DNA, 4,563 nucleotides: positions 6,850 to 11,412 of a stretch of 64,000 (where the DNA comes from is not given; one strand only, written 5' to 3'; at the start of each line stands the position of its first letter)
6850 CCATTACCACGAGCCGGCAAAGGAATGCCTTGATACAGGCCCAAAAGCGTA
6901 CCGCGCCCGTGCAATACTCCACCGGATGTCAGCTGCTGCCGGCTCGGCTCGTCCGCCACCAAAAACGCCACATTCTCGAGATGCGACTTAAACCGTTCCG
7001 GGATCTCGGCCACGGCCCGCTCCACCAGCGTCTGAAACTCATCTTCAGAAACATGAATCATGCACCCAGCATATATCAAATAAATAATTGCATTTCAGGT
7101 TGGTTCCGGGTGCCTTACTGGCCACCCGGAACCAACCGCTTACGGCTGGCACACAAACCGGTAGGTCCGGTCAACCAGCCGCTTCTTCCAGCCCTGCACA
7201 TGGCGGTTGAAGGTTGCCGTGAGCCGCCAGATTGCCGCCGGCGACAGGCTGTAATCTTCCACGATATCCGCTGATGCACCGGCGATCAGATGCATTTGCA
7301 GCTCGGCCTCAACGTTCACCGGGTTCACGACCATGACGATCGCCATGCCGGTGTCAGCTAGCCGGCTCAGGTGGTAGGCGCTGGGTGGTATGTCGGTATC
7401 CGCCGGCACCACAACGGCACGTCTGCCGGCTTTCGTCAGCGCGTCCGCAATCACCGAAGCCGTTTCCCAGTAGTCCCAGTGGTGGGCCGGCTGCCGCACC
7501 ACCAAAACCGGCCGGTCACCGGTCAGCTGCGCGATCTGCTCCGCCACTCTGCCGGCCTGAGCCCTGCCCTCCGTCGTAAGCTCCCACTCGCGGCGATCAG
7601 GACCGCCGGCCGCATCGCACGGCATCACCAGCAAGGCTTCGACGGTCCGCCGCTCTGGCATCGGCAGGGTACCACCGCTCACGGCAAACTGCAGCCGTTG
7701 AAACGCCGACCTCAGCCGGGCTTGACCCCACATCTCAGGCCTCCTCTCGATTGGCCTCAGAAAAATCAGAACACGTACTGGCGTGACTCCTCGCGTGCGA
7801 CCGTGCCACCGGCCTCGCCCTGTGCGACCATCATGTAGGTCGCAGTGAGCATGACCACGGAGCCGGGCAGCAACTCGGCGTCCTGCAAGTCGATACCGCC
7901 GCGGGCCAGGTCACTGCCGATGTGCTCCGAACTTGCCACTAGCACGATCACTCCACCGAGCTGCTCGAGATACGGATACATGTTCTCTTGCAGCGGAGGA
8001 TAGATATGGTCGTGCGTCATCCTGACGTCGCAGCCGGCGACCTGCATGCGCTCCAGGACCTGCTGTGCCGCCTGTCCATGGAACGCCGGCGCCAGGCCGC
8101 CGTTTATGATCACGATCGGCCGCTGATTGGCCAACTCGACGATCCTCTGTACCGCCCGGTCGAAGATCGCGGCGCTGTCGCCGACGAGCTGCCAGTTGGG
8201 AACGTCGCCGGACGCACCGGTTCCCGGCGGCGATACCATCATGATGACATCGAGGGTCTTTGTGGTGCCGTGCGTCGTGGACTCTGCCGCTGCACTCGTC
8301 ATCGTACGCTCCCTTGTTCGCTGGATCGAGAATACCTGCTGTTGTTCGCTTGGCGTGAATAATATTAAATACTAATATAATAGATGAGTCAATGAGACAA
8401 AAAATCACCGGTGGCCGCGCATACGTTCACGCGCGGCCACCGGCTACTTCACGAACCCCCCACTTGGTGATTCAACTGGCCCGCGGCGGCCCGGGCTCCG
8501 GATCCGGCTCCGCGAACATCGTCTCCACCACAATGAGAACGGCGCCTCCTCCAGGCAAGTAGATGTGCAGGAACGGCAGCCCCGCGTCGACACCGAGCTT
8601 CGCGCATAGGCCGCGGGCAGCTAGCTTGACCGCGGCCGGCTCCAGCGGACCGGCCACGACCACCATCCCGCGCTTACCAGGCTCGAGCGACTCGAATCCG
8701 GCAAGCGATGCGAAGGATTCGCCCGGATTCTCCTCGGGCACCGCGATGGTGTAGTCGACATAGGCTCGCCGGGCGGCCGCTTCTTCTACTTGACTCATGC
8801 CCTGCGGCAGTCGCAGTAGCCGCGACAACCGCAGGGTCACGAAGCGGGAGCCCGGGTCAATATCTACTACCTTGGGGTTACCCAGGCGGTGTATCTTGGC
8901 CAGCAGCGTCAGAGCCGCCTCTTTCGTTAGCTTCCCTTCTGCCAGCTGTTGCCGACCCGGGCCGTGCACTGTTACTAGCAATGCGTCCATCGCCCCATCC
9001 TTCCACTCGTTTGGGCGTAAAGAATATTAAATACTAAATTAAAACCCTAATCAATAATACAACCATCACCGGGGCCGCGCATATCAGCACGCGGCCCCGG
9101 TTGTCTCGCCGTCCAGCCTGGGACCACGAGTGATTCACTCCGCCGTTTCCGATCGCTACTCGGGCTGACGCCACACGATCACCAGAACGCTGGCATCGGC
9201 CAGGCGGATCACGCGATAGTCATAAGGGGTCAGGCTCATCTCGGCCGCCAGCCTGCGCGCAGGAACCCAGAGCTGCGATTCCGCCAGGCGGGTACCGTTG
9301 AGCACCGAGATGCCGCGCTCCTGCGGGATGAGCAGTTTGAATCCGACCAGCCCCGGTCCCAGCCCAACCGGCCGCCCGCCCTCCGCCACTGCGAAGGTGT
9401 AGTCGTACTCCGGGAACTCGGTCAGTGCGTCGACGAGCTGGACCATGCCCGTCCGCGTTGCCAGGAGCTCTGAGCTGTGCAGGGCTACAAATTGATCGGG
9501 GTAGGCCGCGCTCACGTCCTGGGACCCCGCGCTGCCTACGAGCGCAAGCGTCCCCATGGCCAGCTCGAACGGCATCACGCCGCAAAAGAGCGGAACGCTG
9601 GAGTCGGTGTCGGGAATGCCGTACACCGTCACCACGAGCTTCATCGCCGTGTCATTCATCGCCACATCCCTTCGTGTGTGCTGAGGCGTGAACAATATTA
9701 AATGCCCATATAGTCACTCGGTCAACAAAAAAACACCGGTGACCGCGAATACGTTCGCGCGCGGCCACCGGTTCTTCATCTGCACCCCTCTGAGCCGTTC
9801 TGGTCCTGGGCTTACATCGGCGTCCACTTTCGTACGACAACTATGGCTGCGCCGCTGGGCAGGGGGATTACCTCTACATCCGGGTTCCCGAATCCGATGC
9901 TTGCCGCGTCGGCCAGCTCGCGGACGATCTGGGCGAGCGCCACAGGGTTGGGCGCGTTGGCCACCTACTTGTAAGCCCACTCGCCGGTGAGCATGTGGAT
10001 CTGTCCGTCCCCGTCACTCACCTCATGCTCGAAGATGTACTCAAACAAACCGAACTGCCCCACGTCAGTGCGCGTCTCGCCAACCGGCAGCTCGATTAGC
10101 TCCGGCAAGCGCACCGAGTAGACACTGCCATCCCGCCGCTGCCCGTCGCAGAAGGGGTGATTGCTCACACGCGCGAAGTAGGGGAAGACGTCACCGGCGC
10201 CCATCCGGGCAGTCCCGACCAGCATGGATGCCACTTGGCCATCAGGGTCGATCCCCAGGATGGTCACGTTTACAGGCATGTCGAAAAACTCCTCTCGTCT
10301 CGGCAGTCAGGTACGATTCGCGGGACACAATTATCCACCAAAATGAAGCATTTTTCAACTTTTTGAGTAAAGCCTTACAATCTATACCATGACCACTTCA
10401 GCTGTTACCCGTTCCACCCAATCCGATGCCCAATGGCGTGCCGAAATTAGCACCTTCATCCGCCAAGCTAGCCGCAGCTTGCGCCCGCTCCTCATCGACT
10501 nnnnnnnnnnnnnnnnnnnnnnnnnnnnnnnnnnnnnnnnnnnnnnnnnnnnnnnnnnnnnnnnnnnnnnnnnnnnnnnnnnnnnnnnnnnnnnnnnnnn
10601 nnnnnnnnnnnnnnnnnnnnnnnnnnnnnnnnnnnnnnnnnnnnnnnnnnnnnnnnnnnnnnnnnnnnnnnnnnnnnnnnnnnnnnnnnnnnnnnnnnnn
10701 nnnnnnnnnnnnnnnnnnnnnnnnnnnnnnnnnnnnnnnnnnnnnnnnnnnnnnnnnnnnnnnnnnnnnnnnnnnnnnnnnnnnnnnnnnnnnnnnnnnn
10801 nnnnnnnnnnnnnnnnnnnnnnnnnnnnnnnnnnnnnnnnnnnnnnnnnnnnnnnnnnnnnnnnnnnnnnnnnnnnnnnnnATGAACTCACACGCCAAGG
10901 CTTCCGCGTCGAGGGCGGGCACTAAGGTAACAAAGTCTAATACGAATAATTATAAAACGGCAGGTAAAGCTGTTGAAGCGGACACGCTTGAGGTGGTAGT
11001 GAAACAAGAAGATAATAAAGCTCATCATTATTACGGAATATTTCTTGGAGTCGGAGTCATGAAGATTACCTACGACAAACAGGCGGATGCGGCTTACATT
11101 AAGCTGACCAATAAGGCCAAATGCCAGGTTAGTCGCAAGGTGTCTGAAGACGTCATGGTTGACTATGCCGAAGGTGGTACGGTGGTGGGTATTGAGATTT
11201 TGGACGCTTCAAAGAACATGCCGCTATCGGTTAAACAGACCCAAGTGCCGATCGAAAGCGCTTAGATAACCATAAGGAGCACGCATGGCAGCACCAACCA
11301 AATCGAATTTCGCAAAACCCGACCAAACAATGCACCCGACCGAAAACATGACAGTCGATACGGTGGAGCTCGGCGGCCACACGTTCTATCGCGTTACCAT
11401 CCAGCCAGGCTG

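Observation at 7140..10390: Tandem array of five small paralogous genes (two sequence families) with cassette-like terminator-promoter modules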

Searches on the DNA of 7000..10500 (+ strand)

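Call 31: search_rna_families(source=window, start=7000, end=10500, threshold=evalue, max_evalue=1)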
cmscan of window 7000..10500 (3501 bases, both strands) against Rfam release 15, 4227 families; matches with E-value up to 1: 1.
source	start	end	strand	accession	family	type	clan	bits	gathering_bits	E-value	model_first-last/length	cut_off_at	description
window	8195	8231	-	RF01340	CRISPR-DR29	Gene; CRISPR;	-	21.5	39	0.32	1-37/37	no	CRISPR RNA direct repeat element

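Call 90: search_dna_similar(query=window:7080-10400:+, collection=plasmids, mode=distant, max_rows=8)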
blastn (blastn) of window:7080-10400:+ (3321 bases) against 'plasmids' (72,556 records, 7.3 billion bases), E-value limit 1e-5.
No match.

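Call 91: search_dna_similar(query=window:7080-10400:+, collection=phages, mode=distant, max_rows=8)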
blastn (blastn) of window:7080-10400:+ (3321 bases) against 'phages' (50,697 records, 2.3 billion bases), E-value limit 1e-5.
No match.

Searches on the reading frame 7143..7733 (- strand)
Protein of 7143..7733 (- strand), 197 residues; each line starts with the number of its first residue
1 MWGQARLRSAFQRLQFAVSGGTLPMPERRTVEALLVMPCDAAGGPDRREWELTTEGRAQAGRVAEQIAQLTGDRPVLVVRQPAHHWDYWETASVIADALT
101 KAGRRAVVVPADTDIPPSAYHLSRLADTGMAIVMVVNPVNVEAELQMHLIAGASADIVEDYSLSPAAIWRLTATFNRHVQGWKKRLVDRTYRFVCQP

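Call 8: search_protein_families(library=pfam, max_evalue=1, proteins=[window:7143-7733:-])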
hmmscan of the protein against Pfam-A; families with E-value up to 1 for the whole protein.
window:7143-7733:- (197 aa): 0 families

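Call 10: search_protein_families(library=ncbifam, max_evalue=1, proteins=[window:7143-7733:-])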
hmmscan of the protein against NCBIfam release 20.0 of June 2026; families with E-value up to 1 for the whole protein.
window:7143-7733:- (197 aa): 2 families
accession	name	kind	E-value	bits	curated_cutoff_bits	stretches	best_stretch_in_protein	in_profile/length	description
NF005873.0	PRK07814.1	equivalog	0.1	12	346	1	94-173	49-127/263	SDR family oxidoreductase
NF038349.1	dPGM_arch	equivalog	0.23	11.3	225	1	48-100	22-69/194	2,3-diphosphoglycerate-dependent phosphoglycerate mutase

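Call 11: search_protein_families(library=padloc, max_evalue=1, proteins=[window:7143-7733:-])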
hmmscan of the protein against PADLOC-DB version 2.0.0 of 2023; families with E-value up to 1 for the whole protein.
window:7143-7733:- (197 aa): 0 families

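Call 12: search_protein_families(library=phrogs, max_evalue=1, proteins=[window:7143-7733:-])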
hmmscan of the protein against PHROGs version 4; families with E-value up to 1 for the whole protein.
window:7143-7733:- (197 aa): 1 family
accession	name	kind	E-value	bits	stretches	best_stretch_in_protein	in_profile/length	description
phrog_2331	-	integration and excision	0.22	11.1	1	160-194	134-168/407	transposase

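Call 22: search_solved_structures(query=A3, max_evalue=10, show_alignments=2)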
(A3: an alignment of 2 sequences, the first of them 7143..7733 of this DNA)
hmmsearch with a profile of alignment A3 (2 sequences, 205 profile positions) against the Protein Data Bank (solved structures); distinct sequences matched with E-value up to 10: 10.
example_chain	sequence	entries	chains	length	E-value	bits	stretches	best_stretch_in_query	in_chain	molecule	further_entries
3kwk_A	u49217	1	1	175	0.0013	21.5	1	2-115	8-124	Putative NADH dehydrogenase/NAD(P)H nitroreductase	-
6l6j_A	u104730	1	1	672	0.061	16.1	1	86-121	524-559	Oxidored_FMN domain-containing protein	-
2c4n_A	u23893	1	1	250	0.11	15.3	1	109-191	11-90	PROTEIN NAGD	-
1e5d_A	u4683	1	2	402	0.21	14.4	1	48-137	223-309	RUBREDOXIN:OXYGEN OXIDOREDUCTASE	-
3bxp_A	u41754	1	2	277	0.33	13.7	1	70-156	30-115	Putative lipase/esterase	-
4bzw_A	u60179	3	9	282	0.36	13.6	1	70-156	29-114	LIPASE/ESTERASE | CEST-2923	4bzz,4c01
3d3n_A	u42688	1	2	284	0.36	13.5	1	70-156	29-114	Putative lipase/esterase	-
6z4w_A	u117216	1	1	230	1.1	12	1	154-193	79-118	Cell division ATP-binding protein FtsE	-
6z63_A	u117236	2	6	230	1.1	12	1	154-193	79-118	Cell division ATP-binding protein FtsE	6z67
4wa0_A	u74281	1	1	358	1.1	12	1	146-186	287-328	possible adhesin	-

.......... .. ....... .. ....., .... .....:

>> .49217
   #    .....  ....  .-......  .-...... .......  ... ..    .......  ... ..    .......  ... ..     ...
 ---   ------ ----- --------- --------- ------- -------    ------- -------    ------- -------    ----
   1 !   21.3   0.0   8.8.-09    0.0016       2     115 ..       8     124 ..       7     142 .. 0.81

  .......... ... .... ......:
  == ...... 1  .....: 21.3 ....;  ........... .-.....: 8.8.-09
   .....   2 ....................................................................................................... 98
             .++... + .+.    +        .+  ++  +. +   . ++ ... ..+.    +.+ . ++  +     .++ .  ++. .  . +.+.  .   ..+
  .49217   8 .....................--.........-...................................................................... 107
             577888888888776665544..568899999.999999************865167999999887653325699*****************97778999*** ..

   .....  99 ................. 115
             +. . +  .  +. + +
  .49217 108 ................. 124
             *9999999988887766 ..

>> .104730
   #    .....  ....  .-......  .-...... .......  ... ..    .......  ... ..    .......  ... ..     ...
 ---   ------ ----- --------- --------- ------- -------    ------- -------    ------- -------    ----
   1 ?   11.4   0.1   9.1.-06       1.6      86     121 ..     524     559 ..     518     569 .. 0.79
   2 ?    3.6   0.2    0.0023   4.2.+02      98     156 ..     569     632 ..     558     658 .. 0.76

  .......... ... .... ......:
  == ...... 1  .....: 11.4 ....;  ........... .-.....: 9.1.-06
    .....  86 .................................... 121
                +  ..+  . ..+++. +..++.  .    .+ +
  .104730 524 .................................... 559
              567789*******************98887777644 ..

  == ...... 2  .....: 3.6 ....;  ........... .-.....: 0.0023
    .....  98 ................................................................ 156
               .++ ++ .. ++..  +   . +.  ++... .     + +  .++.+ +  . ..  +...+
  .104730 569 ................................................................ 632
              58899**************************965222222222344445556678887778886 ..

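Call 24: find_homologous_proteins(query=A3, max_evalue=0.1)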
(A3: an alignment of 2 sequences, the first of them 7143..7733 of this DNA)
Query A3 (2 sequences) (197 aa, profile of the alignment): 2 proteins with E <= 0.1 among 5412 candidates.
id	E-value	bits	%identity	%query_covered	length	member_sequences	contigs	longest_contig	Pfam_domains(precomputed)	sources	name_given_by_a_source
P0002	1.7e-107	376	100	100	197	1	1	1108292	-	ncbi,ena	-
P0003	6.6e-87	308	25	79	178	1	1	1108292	-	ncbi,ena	-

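Call 33: predict_structure(alignment_id=A3)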
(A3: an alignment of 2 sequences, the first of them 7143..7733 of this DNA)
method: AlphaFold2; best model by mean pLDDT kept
length: 197 residues; sequences in the alignment: 2
mean_pLDDT: 68.2   pTM: 0.69
mean pLDDT of the five models: 68.2, 52.0, 50.1, 46.9, 43.9
residues with pLDDT >= 90: 27; 70-90: 73; 50-70: 58; < 50: 39
segments of 3 or more residues with pLDDT < 50: 1-25, 148-152, 182-185
pLDDT, mean of each block of 10 residues (from residue 1): 40 36 55 83 66 86 91 89 62 91 89 58 78 79 55 52 69 64 50 70
secondary structure, 60 per line:
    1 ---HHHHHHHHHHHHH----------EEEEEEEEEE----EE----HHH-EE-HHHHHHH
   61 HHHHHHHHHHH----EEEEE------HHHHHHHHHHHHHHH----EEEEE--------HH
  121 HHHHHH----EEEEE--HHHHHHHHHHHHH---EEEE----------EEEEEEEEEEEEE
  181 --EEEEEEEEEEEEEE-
elements in order: H4-16 E27-36 H54-71 E76-80 H87-101 E106-110 H119-126 E131-135 H138-150 E154-157 E168-180 E183-196

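Call 95: fold_search(model_id=the predicted structure, library=pdb)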
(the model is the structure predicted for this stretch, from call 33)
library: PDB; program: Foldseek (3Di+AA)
matches with E <= 10: 1695; with E <= 0.001: 80
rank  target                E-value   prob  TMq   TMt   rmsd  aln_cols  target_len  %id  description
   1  2rfl_G                1.1e-06  1.00  0.43  0.52   7.0       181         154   18  Crystal structure of the putative phosphohistidine phosphatase SixA from Agrobacterium tumefaciens (released 2007-10-23)
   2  5xd5_A                1.9e-06  1.00  0.47  0.34  11.8       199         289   14  Crystal structure of Mycobacterium smegmatis MutT1 in complex with ATP, magnesium fluoride and phosphate (released 2017-08-09)
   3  2rfl_C                2.0e-06  1.00  0.40  0.49   7.1       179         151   18  Crystal structure of the putative phosphohistidine phosphatase SixA from Agrobacterium tumefaciens (released 2007-10-23)
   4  2rfl_B                2.6e-06  1.00  0.40  0.48   7.6       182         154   21  Crystal structure of the putative phosphohistidine phosphatase SixA from Agrobacterium tumefaciens (released 2007-10-23)
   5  3f2i_B                2.9e-06  1.00  0.48  0.55   6.7       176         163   16  Crystal structure of the alr0221 protein from Nostoc, Northeast Structural Genomics Consortium Target NsR422. (released 2008-11-18)
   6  5muf_A                3.3e-06  1.00  0.45  0.42   9.8       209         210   13  Crystal structure of human phosphoglycerate mutase family member 5 (PGAM5) in its enzymatically active dodecameric for (released 2017-07-12)
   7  3mxo_A                3.6e-06  1.00  0.45  0.47   8.6       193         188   14  Crystal structure oh human phosphoglycerate mutase family member 5 (PGAM5) (released 2010-09-15)
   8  6m6y                  3.8e-06  1.00  0.49  0.35   6.4       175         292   18  Crystal structure of Mycobacterium smegmatis MutT1 in complex with 8-oxo-dGTP (released 2020-10-14)
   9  3f2i_F                4.9e-06  1.00  0.45  0.51   6.8       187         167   14  Crystal structure of the alr0221 protein from Nostoc, Northeast Structural Genomics Consortium Target NsR422. (released 2008-11-18)
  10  3f2i_C                5.2e-06  1.00  0.44  0.52   6.7       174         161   16  Crystal structure of the alr0221 protein from Nostoc, Northeast Structural Genomics Consortium Target NsR422. (released 2008-11-18)
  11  6cnl_L                5.6e-06  1.00  0.42  0.43   8.5       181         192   14  Crystal Structure of H105A PGAM5 Dodecamer (released 2019-02-13)
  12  2rfl_A                5.6e-06  1.00  0.39  0.49   7.6       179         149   20  Crystal structure of the putative phosphohistidine phosphatase SixA from Agrobacterium tumefaciens (released 2007-10-23)
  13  2rfl_H                5.6e-06  1.00  0.39  0.47   7.6       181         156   19  Crystal structure of the putative phosphohistidine phosphatase SixA from Agrobacterium tumefaciens (released 2007-10-23)
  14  3f2i_A                6.7e-06  1.00  0.47  0.55   6.4       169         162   19  Crystal structure of the alr0221 protein from Nostoc, Northeast Structural Genomics Consortium Target NsR422. (released 2008-11-18)
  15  3mxo_B                6.7e-06  1.00  0.48  0.49  10.1       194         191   12  Crystal structure oh human phosphoglycerate mutase family member 5 (PGAM5) (released 2010-09-15)
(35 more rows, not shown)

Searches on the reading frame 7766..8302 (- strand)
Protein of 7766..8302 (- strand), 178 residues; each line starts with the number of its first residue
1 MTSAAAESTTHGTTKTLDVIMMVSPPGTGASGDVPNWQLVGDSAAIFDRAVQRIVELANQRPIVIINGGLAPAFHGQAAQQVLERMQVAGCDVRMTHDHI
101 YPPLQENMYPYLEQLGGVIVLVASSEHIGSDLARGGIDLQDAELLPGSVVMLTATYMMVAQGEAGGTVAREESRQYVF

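Call 8: search_protein_families(library=pfam, max_evalue=1, proteins=[window:7769-8302:-])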
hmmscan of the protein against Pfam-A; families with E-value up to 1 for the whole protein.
window:7769-8302:- (178 aa): 0 families

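Call 10: search_protein_families(library=ncbifam, max_evalue=1, proteins=[window:7769-8302:-])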
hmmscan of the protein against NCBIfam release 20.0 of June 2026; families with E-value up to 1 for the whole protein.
window:7769-8302:- (178 aa): 0 families

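Call 11: search_protein_families(library=padloc, max_evalue=1, proteins=[window:7769-8302:-])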
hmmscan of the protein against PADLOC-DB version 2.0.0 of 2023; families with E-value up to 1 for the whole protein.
window:7769-8302:- (178 aa): 0 families

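Call 12: search_protein_families(library=phrogs, max_evalue=1, proteins=[window:7769-8302:-])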
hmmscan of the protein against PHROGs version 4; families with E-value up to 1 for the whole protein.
window:7769-8302:- (178 aa): 0 families

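Call 13: find_encoding_contigs(protein=window:7766-8302:-, flank=10000, max_places=6)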
Protein window:7766-8302:- (178 aa): 1 contig read that carries it; 1 place shown.
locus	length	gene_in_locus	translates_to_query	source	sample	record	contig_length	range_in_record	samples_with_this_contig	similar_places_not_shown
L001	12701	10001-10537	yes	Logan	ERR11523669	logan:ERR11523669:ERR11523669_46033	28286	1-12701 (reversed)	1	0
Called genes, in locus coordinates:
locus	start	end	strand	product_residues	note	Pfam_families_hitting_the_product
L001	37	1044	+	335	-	PF00296:Bac_luciferase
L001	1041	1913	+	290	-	PF00296:Bac_luciferase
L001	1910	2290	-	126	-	PF00903:Glyoxalase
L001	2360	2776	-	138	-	PF06983:3-dmu-9_3-mt, PF00903:Glyoxalase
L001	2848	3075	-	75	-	PF04024:PspC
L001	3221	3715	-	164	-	-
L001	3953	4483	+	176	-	PF14200:RicinB_lectin_2 (faint), PF00652:Ricin_B_lectin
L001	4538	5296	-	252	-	PF00106:adh_short, PF01370:Epimerase, PF08659:KR, PF13460:NAD_binding_10 (faint), PF13561:adh_short_C2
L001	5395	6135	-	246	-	-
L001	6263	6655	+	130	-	PF04075:F420H2_quin_red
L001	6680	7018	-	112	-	PF05899:Cupin_3 (weak), PF07883:Cupin_2 (faint)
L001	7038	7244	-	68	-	PF10049:DUF2283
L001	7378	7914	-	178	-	PF01541:GIY-YIG (weak)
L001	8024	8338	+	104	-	-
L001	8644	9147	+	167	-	-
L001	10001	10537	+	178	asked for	-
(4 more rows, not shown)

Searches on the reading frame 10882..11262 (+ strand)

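Call 8: search_protein_families(library=pfam, max_evalue=1, proteins=[window:10882-11262:+])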
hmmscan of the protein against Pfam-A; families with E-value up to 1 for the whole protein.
window:10882-11262:+ (127 aa): 1 family
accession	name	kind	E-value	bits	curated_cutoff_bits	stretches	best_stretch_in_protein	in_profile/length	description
PF10049.14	DUF2283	-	5.5e-18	65.3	23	1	61-110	1-49/49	Protein of unknown function (DUF2283)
